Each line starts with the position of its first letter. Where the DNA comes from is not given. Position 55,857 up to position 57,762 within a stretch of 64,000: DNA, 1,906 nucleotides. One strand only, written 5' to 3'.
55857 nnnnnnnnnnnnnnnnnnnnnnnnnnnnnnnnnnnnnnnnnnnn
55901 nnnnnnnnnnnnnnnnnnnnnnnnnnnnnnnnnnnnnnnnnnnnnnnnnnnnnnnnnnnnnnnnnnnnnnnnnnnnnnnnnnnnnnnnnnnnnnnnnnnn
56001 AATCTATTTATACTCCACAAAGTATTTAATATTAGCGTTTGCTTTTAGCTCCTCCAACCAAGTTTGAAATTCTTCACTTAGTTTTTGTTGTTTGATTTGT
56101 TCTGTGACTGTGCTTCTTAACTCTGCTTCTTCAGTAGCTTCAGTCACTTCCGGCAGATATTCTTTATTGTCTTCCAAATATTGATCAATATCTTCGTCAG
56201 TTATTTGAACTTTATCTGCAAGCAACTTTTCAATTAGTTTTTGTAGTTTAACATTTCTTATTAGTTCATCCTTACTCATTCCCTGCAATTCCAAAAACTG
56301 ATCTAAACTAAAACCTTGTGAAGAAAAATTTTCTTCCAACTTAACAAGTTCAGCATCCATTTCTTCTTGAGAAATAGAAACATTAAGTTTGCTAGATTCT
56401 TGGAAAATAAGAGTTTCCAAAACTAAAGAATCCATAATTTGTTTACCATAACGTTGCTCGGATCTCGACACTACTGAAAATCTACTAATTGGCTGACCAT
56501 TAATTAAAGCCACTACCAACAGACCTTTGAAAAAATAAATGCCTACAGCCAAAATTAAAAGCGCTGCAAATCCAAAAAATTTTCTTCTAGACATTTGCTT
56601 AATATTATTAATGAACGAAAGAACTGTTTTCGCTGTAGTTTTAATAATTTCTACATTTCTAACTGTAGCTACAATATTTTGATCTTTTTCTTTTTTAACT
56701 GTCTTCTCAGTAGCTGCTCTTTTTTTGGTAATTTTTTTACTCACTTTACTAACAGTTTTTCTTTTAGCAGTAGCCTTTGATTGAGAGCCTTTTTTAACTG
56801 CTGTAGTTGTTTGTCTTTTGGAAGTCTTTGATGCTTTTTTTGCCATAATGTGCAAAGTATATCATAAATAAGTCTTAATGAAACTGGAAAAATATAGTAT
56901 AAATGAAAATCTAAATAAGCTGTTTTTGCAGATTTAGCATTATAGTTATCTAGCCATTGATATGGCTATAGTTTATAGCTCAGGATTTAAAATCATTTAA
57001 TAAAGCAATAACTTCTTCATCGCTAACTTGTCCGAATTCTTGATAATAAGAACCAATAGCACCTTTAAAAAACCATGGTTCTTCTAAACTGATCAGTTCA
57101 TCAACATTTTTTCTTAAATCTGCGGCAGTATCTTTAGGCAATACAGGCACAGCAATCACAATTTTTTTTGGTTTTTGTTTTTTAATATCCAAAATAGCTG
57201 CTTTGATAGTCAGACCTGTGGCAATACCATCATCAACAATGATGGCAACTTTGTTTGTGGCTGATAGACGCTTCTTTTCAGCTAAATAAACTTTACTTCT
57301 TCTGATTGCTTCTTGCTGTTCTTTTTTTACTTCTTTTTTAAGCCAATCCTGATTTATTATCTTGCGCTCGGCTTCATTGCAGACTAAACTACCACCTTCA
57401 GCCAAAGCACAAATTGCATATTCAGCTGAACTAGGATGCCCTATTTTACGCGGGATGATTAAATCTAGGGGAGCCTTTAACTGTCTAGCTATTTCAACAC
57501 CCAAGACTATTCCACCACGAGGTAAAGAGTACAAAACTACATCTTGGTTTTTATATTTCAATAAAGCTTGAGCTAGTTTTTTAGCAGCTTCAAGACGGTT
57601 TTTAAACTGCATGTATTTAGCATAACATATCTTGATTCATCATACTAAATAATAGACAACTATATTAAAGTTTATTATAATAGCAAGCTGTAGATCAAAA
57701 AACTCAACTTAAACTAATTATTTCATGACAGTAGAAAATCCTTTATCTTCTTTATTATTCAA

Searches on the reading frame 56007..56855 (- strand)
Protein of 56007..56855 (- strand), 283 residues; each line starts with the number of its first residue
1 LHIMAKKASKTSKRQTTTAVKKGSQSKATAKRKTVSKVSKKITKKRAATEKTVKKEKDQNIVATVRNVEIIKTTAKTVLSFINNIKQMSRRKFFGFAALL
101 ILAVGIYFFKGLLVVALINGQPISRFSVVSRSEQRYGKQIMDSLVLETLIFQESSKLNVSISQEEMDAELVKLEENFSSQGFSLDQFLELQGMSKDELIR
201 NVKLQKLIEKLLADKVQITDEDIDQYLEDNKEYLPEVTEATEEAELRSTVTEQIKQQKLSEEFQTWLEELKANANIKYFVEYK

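Call 69: search_protein_families(library=pfam, proteins=[window:56007-56855:-], max_evalue=0.01)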
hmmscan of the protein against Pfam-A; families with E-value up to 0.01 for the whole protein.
window:56007-56855:- (283 aa): 3 families
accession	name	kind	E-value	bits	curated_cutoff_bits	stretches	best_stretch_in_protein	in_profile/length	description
PF13624.11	SurA_N_3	-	1e-05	25.9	27.2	1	133-211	80-161/162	SurA-like N-terminal domain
PF09312.16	SurA_N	-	0.0024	18.5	30.8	1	137-204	43-110/118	SurA N-terminal domain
PF13623.11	SurA_N_2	-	0.0032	17.8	28.5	1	132-183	81-130/145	SurA-like N-terminal domain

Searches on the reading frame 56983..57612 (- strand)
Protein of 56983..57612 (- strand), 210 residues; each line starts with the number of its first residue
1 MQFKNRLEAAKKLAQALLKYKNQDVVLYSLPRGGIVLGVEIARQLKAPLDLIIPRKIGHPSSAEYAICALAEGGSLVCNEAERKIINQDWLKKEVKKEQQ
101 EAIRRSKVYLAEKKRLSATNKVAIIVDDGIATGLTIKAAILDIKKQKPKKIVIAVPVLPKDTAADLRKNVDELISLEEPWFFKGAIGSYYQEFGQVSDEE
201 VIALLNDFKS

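Call 69: search_protein_families(library=pfam, proteins=[window:56983-57612:-], max_evalue=0.01)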
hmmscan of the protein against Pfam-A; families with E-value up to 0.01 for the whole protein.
window:56983-57612:- (210 aa): 3 families
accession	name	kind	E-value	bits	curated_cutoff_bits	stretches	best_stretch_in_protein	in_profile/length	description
PF00156.33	Pribosyltran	-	5e-17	62.1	26.3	1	7-182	12-148/158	Phosphoribosyl transferase domain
PF15609.12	PRTase_2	-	0.00051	20.1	28.8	1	108-158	108-157/188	Phosphoribosyl transferase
PF11202.14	StiP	-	0.0022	17.8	28.7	1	9-49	69-109/245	Tellurite-like stress resistance cysteine protease StiP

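Call 70: search_protein_families(library=ncbifam, proteins=[window:56983-57612:-], max_evalue=0.001)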
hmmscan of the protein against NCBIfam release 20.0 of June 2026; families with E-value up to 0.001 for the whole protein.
window:56983-57612:- (210 aa): 9 families
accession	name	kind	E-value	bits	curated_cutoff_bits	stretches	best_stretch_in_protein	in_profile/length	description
TIGR01251.1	ribP_PPkin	subfamily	5.8e-08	32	113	1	108-174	198-267/309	ribose-phosphate diphosphokinase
NF001815.0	PRK00553.1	equivalog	3e-06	26.6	484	1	118-155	216-254/332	ribose-phosphate pyrophosphokinase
NF002095.0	PRK00934.1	equivalog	5.3e-06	25.8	296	1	103-175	189-263/287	ribose-phosphate diphosphokinase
NF002620.0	PRK02277.1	subfamily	3.5e-05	23.5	115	1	116-155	137-176/201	orotate phosphoribosyltransferase-like protein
TIGR01367.1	pyrE_Therm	equivalog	4.8e-05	23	150.25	0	8-48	43-83/187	orotate phosphoribosyltransferase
TIGR01203.1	HGPRTase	equivalog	5.5e-05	23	150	1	99-164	64-128/167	hypoxanthine phosphoribosyltransferase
NF003548.0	PRK05205.1-4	equivalog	0.00013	21.8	218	1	113-157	83-128/173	bifunctional pyr operon transcriptional regulator/uracil phosphoribosyltransferase PyrR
NF003549.0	PRK05205.1-5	equivalog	0.00034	20.1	138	0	100-155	77-135/182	bifunctional pyr operon transcriptional regulator/uracil phosphoribosyltransferase PyrR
NF040646.1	HPT_Archaea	equivalog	0.00065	19.3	200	0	91-164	89-157/184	hypoxanthine/guanine phosphoribosyltransferase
